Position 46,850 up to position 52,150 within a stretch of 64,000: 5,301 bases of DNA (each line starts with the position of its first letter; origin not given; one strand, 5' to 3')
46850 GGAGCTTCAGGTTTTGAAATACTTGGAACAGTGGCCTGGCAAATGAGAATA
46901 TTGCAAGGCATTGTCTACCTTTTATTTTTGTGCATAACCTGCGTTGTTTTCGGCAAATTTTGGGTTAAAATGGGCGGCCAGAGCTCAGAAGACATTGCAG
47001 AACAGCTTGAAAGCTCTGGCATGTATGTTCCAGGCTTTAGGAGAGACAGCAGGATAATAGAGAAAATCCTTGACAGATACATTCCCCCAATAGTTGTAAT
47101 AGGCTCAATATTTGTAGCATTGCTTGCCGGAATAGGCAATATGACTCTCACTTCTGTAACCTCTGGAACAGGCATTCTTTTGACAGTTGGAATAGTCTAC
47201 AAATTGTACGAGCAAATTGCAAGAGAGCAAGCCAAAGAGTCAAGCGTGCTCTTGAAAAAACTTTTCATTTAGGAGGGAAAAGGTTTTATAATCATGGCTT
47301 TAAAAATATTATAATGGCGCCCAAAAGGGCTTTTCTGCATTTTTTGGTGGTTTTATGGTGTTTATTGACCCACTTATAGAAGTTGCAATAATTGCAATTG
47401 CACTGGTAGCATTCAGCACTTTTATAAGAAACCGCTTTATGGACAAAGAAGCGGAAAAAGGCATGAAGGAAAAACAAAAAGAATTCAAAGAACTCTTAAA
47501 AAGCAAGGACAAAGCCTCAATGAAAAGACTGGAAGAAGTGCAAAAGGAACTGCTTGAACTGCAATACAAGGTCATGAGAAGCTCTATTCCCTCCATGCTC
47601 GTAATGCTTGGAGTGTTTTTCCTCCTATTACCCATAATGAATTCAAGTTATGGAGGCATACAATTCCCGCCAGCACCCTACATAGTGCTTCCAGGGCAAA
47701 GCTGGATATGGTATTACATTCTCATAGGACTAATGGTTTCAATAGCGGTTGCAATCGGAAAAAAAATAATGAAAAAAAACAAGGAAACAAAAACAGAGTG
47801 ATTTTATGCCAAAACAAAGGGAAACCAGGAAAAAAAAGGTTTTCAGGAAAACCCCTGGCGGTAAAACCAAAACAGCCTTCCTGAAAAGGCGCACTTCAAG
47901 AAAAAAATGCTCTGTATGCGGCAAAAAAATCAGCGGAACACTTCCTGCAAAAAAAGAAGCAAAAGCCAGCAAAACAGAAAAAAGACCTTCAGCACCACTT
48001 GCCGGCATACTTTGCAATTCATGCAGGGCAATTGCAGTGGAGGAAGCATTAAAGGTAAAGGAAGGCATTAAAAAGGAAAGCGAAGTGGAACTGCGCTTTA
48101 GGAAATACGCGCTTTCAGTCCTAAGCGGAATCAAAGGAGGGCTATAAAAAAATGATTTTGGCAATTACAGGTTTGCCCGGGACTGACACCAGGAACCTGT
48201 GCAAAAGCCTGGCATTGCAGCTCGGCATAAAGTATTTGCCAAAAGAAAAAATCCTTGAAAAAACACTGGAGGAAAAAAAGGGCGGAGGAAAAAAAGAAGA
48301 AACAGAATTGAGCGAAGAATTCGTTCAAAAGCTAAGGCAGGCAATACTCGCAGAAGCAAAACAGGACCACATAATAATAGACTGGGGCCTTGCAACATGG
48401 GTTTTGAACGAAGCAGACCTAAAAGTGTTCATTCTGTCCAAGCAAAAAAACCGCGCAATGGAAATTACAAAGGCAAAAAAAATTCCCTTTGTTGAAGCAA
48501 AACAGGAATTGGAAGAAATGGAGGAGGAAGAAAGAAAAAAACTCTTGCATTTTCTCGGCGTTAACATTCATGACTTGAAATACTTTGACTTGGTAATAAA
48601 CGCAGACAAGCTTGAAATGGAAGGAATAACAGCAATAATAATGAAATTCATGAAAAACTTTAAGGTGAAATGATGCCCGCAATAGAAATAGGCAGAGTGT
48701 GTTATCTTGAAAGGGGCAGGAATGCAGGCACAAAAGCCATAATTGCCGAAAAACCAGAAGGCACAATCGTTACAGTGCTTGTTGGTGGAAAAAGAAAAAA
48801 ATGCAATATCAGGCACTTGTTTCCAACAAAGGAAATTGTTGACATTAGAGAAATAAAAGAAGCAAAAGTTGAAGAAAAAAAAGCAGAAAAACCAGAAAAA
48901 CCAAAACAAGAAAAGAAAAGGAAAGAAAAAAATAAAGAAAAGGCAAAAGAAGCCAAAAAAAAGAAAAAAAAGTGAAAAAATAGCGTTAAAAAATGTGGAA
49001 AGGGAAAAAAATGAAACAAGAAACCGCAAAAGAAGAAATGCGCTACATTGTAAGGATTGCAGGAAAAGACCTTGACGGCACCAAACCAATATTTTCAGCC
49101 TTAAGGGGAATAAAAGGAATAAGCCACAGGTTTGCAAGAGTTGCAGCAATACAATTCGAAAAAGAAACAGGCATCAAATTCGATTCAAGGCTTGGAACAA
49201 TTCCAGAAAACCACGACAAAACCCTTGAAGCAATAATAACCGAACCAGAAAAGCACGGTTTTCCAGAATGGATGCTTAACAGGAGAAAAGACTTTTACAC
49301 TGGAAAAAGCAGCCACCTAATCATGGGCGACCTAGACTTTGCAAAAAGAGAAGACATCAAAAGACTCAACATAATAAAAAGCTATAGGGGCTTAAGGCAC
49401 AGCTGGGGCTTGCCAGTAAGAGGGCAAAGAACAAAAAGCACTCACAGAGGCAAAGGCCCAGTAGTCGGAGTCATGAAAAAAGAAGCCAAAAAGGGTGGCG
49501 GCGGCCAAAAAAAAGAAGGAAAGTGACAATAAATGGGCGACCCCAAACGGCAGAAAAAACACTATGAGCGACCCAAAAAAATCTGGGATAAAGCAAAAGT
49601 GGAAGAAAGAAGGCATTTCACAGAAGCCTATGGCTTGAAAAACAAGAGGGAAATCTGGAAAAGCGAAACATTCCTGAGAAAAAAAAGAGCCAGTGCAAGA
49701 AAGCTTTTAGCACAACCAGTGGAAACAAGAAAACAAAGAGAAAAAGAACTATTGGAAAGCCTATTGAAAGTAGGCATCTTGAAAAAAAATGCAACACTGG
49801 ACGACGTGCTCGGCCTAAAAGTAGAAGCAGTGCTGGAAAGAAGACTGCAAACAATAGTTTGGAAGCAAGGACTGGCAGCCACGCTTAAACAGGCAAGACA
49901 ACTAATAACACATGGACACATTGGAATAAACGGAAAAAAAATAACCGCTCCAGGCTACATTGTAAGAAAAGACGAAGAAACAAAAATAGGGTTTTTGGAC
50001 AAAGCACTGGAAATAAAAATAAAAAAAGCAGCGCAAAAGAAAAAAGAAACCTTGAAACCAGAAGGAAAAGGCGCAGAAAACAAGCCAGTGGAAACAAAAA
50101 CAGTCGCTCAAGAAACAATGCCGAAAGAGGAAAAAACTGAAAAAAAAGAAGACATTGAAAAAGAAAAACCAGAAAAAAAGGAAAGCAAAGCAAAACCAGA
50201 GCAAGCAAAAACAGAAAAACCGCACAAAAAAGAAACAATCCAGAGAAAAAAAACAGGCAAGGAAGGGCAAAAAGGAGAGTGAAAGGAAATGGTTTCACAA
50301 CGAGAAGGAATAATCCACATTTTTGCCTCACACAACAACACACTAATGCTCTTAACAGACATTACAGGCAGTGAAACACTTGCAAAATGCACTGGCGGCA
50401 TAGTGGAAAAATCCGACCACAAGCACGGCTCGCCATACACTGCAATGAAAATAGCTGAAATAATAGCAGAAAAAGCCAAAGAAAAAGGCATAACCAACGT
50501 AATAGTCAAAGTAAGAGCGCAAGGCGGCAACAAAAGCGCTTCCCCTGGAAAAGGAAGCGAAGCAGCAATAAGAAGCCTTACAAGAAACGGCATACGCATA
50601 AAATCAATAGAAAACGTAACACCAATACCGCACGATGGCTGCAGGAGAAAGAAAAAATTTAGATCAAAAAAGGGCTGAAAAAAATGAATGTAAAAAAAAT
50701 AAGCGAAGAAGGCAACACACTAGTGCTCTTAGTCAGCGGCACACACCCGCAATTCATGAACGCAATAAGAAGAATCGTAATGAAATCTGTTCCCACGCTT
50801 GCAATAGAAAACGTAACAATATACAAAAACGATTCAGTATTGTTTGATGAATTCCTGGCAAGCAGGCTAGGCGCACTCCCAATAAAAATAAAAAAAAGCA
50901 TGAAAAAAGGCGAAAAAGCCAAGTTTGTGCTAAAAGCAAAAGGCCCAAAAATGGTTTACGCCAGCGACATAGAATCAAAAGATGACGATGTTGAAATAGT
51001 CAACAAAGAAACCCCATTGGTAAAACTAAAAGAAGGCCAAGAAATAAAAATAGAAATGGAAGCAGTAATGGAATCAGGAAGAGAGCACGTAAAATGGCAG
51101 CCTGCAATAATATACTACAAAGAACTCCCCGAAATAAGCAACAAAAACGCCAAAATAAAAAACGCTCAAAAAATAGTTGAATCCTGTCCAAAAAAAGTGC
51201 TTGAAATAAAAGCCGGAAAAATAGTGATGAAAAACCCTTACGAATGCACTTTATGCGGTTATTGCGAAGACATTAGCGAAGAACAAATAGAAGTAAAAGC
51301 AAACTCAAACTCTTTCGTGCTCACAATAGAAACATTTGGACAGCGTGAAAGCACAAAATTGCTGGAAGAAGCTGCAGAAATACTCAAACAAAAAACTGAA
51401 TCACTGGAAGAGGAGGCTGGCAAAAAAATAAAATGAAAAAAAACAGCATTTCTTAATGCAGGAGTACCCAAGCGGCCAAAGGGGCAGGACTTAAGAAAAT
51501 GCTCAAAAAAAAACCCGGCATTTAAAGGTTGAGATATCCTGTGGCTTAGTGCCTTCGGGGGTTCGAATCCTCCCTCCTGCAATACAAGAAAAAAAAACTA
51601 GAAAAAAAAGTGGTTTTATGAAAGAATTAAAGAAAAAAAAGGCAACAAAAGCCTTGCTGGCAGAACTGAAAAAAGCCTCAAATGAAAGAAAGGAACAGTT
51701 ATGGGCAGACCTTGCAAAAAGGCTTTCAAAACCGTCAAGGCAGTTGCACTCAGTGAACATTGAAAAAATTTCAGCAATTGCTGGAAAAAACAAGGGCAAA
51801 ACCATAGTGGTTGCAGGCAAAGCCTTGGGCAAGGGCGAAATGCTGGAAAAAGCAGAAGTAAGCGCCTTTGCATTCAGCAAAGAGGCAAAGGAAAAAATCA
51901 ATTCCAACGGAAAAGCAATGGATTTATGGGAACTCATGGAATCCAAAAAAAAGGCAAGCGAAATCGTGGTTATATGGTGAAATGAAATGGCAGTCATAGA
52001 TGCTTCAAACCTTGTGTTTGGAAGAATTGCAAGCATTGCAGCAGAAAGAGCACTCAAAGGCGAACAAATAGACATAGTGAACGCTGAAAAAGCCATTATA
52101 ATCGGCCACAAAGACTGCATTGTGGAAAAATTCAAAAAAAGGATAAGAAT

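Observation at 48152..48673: Cytidylate-kinase-like gene with a destroyed P-loop, and absence of adk from the secY neighbourhood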

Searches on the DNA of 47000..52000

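Call 63: search_rna_families(source=window, start=47000, end=52000, threshold=evalue, max_evalue=0.1)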
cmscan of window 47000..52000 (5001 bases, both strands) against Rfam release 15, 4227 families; matches with E-value up to 0.1: 2.
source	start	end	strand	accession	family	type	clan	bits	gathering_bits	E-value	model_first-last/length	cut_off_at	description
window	51458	51581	+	RF00005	tRNA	Gene; tRNA;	CL00001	41.6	29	1.6e-06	1-71/71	no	tRNA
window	51552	51607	+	RF00522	PreQ1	Cis-reg; riboswitch;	-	24.5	39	0.085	1-45/45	no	PreQ1 (pre queuosine) riboswitch aptamer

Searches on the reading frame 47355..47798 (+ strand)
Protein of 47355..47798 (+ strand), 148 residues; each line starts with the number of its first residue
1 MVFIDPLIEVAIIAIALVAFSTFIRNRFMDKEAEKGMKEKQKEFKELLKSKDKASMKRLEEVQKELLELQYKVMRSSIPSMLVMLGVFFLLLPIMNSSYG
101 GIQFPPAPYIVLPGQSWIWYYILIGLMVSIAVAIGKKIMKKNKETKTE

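Call 3: search_protein_families(library=pfam, proteins=[window:47355-47798:+], max_evalue=1)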
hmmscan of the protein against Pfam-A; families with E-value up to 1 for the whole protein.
window:47355-47798:+ (148 aa): 7 families
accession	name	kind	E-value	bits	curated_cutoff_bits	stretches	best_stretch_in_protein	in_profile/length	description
PF01956.21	EMC3_TMCO1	-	2.9e-09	37.4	27.1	1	5-103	5-116/169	Integral membrane protein EMC3/TMCO1-like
PF09802.14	Sec66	-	0.011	15.7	22.1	1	3-64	4-69/180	Preprotein translocase subunit Sec66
PF14150.11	YesK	-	0.065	13.9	25.2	0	8-35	3-30/81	YesK-like protein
PF21825.2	crAss001_48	-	0.087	13.2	24.8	1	37-75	14-49/61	crAss001_48 related protein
PF13858.11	DUF4199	-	0.11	13.3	32.3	0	11-93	74-137/165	Protein of unknown function (DUF4199)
PF13239.11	2TM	-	0.14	12.7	24.8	0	12-40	48-76/79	2TM domain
PF19762.4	DUF6249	-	0.17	12.3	33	0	10-95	10-77/104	Domain of unknown function (DUF6249)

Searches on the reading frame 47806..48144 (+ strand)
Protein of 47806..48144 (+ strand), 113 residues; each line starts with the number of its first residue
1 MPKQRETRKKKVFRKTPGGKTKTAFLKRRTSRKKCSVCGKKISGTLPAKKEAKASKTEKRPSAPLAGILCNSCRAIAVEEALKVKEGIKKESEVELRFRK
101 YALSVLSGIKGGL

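Call 3: search_protein_families(library=pfam, proteins=[window:47806-48144:+], max_evalue=1)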
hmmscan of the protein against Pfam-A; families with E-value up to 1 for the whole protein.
window:47806-48144:+ (113 aa): 5 families
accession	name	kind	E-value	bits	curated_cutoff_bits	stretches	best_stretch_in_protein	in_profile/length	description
PF01199.23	Ribosomal_L34e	-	4.6e-10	40.1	27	1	7-74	16-85/94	Ribosomal protein L34e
PF14149.11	YhfH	-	0.047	14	27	1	27-43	8-24/37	YhfH-like protein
PF03107.22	C1_2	-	0.051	14.3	26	1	28-45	13-30/48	C1 domain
PF14471.11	DUF4428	-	0.057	13.7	27.8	0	34-43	1-10/51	Domain of unknown function (DUF4428)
PF10367.15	zf-Vps39_C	-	0.17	11.9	24.7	1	30-44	7-21/41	Vacuolar sorting protein 39 C-terminal zinc finger domain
